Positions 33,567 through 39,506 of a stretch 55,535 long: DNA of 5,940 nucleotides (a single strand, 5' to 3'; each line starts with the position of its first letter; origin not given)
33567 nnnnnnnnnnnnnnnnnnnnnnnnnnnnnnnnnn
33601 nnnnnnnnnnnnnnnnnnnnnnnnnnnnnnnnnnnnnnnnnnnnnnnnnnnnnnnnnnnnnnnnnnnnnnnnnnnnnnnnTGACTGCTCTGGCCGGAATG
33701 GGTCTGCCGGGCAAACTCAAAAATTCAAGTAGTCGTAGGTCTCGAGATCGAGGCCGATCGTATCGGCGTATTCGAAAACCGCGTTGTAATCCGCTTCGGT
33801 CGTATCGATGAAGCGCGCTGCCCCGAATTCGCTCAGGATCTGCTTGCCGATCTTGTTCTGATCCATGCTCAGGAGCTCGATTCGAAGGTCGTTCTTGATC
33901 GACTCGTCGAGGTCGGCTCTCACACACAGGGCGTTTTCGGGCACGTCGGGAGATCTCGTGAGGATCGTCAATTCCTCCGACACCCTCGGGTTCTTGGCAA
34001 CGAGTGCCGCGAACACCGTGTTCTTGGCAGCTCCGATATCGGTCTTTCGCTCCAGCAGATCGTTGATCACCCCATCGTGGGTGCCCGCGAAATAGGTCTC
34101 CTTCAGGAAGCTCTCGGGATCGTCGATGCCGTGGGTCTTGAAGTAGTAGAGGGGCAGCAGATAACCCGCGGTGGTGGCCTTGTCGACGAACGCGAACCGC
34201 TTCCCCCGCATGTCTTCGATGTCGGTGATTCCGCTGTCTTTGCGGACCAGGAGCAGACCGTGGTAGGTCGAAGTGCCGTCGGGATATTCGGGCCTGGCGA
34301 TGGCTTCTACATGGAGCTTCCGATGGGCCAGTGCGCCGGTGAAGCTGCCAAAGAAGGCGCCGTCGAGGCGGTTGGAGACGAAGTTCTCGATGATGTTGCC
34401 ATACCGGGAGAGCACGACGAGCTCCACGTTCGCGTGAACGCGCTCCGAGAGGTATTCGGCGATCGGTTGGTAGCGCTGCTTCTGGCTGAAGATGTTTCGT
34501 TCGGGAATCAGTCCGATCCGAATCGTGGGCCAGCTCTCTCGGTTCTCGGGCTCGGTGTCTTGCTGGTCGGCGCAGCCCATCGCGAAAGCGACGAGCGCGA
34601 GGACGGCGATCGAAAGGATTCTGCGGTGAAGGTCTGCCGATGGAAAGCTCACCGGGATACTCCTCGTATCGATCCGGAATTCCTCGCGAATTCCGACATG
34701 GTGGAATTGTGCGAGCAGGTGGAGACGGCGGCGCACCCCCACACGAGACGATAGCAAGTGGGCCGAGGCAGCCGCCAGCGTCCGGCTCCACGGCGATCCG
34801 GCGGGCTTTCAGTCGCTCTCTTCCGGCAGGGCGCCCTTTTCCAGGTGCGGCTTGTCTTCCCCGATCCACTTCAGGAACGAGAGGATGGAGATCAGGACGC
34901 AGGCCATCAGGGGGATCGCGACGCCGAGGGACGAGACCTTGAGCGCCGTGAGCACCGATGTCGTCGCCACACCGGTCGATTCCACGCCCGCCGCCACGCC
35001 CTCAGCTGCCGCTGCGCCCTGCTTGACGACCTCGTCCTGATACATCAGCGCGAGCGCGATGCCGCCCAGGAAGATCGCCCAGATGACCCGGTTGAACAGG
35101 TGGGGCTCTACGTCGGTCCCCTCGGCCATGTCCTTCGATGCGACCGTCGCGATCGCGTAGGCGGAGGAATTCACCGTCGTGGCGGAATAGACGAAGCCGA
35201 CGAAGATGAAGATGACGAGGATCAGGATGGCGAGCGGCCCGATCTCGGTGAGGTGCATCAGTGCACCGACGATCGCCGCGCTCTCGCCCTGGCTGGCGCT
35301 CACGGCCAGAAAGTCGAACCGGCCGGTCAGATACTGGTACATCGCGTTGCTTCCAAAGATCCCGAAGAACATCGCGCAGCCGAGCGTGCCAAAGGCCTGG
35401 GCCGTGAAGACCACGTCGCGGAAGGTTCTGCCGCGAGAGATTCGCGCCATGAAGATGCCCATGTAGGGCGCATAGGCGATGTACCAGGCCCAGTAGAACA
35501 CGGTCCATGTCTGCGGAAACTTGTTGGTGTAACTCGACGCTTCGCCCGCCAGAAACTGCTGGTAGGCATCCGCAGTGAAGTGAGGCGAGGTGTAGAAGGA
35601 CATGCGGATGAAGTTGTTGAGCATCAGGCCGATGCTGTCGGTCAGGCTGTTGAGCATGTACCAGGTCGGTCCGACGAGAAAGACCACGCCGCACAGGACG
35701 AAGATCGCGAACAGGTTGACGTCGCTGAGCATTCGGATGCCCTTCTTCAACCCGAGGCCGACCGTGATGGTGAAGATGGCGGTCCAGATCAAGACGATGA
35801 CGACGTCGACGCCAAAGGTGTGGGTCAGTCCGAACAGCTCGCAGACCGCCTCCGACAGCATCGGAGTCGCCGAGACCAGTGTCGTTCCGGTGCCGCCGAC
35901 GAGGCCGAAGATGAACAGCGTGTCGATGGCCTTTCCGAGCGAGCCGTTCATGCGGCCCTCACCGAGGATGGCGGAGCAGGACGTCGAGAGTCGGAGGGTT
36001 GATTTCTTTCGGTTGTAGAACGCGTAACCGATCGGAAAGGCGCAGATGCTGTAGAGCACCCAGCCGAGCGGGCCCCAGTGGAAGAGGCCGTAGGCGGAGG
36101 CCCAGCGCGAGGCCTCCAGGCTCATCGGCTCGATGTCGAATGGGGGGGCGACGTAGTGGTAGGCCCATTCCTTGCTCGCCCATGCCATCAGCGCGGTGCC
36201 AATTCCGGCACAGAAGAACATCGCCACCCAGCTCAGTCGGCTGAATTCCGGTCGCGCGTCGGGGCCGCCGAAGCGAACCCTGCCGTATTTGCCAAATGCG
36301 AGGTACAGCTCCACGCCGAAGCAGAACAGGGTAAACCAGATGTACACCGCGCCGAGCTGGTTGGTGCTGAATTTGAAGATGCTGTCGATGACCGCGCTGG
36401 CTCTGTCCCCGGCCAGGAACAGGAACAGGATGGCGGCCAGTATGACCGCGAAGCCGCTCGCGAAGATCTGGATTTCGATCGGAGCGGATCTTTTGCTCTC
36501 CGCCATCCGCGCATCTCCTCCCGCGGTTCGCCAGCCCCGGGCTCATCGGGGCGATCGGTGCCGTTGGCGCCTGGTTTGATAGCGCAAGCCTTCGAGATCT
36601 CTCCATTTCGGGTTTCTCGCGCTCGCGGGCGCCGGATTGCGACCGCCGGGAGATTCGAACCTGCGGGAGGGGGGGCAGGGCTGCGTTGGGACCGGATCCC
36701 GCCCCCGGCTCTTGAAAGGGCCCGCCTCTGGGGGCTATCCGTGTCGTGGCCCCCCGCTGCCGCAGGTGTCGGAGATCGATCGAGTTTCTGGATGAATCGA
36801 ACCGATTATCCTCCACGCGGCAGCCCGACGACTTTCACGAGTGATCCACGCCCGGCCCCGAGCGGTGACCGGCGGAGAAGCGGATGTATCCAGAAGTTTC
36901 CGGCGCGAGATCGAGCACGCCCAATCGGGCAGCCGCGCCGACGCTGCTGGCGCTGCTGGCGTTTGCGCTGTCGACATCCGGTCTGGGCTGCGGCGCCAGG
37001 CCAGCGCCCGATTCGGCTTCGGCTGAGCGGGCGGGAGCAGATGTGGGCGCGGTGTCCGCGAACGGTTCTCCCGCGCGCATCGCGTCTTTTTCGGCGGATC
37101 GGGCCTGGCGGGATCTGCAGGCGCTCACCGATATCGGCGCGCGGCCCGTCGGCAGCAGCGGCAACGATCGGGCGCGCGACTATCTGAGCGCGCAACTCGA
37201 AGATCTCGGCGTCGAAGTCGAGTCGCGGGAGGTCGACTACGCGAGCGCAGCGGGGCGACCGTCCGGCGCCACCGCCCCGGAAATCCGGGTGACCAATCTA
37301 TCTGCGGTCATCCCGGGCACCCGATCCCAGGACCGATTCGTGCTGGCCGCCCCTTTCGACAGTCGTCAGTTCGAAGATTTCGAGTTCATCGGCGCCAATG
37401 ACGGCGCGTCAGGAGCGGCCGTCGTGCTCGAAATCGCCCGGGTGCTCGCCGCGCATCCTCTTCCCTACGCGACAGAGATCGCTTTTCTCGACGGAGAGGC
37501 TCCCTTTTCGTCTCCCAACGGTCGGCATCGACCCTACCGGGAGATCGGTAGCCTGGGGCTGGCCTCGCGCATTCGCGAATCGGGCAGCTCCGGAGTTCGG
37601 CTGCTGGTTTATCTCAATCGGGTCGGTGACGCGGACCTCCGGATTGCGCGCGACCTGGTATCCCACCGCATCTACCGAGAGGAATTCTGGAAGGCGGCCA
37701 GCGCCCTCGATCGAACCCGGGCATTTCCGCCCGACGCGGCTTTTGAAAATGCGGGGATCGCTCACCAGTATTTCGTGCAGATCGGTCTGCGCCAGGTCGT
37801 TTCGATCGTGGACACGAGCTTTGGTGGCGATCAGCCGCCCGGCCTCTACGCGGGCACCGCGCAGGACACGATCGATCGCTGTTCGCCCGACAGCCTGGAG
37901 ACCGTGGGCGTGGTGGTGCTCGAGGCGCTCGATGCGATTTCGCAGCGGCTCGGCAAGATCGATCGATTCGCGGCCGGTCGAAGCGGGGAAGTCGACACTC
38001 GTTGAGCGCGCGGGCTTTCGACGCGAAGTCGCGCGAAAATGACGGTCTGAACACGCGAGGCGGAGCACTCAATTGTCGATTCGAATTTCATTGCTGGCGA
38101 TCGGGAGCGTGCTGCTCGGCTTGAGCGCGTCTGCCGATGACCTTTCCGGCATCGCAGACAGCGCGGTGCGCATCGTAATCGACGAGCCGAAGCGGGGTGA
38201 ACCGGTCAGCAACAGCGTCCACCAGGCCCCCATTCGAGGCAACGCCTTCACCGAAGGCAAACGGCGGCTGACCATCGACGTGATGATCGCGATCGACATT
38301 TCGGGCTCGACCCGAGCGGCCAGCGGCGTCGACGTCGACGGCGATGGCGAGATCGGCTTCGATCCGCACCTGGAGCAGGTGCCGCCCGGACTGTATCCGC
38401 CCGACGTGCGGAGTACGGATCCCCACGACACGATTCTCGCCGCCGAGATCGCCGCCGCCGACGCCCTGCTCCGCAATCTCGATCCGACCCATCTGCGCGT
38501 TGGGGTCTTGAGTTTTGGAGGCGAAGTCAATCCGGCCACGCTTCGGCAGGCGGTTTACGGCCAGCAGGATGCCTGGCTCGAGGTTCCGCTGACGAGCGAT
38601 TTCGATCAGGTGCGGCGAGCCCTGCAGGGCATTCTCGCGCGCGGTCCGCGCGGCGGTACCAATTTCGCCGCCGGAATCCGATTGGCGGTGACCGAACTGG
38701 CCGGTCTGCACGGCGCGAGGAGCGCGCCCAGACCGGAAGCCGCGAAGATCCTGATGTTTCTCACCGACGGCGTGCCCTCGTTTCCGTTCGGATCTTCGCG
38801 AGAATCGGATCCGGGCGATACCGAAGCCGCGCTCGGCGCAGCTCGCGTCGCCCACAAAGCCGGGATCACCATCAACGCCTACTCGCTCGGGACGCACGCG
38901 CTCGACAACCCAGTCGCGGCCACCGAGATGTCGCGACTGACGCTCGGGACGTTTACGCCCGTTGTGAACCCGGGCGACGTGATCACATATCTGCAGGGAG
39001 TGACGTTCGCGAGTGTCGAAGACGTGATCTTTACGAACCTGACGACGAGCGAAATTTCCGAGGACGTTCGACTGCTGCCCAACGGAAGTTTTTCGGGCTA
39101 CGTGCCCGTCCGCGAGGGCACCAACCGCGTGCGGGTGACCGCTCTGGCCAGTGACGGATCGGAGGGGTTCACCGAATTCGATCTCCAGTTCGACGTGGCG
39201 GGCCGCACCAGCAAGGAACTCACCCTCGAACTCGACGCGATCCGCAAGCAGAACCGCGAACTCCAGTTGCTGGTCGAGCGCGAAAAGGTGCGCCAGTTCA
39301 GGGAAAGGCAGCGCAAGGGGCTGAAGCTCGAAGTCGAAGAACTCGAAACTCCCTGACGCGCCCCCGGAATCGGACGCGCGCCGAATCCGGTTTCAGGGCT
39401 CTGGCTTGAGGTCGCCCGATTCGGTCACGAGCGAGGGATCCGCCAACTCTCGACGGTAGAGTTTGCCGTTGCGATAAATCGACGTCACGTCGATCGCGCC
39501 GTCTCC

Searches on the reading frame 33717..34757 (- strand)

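Call 74: search_protein_families(library=pfam, proteins=[window:33717-34757:-], max_evalue=0.00001)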
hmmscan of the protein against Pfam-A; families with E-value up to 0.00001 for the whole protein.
window:33717-34757:- (346 aa): 1 family
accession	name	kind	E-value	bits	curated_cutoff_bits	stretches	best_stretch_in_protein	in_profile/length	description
PF12974.12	Phosphonate-bd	-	1.7e-60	204.8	27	1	81-324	1-242/242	ABC transporter, phosphonate, periplasmic substrate-binding protein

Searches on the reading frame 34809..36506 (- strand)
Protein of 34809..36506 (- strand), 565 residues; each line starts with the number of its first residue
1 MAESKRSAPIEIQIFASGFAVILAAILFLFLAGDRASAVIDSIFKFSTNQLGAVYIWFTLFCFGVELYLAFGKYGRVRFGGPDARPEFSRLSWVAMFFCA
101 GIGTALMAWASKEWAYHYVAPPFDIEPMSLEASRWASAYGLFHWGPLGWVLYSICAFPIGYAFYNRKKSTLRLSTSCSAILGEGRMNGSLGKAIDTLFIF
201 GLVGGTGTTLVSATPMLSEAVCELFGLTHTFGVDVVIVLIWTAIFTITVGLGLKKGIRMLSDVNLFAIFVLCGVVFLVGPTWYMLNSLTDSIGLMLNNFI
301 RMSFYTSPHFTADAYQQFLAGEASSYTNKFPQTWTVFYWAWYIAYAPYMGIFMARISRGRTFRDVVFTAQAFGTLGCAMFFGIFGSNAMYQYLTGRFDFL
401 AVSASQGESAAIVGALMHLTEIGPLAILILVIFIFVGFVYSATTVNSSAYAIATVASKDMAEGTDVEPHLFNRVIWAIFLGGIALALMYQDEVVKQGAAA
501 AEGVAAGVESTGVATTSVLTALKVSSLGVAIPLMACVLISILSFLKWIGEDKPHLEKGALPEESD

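Call 74: search_protein_families(library=pfam, proteins=[window:34809-36506:-], max_evalue=0.00001)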
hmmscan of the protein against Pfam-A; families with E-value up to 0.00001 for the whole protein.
window:34809-36506:- (565 aa): 1 family
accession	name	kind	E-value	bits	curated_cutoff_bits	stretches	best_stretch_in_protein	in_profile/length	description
PF02028.23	BCCT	-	3.8e-125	418.6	27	1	14-548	1-482/485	BCCT, betaine/carnitine/choline family transporter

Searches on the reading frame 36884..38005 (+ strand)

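Call 74: search_protein_families(library=pfam, proteins=[window:36884-38005:+], max_evalue=0.00001)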
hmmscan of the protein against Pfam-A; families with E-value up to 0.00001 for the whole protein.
window:36884-38005:+ (373 aa): 1 family
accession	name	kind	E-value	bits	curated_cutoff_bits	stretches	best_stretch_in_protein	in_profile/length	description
PF04389.22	Peptidase_M28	-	9.3e-12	45.5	21.3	1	138-347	1-191/193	Peptidase family M28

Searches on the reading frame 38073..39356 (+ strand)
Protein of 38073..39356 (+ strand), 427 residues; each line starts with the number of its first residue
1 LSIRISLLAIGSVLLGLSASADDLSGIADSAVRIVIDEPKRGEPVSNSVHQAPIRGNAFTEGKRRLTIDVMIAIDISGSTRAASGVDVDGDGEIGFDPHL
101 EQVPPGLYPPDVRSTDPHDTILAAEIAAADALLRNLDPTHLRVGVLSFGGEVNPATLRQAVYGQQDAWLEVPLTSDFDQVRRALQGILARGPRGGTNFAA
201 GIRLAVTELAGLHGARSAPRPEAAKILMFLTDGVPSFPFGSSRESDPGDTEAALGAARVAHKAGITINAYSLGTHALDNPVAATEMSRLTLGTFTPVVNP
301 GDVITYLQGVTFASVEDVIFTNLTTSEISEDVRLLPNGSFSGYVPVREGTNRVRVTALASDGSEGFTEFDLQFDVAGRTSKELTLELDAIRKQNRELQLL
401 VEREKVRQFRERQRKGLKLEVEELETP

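Call 74: search_protein_families(library=pfam, proteins=[window:38073-39356:+], max_evalue=0.00001)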
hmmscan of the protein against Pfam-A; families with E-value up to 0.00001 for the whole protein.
window:38073-39356:+ (427 aa): 2 families
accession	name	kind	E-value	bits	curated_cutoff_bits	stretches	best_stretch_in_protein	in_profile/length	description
PF13519.12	VWA_2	-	4.7e-09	37.3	27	1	113-233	12-106/107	von Willebrand factor type A domain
PF00092.34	VWA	-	3.6e-06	27.7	23.8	0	129-273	24-140/174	von Willebrand factor type A domain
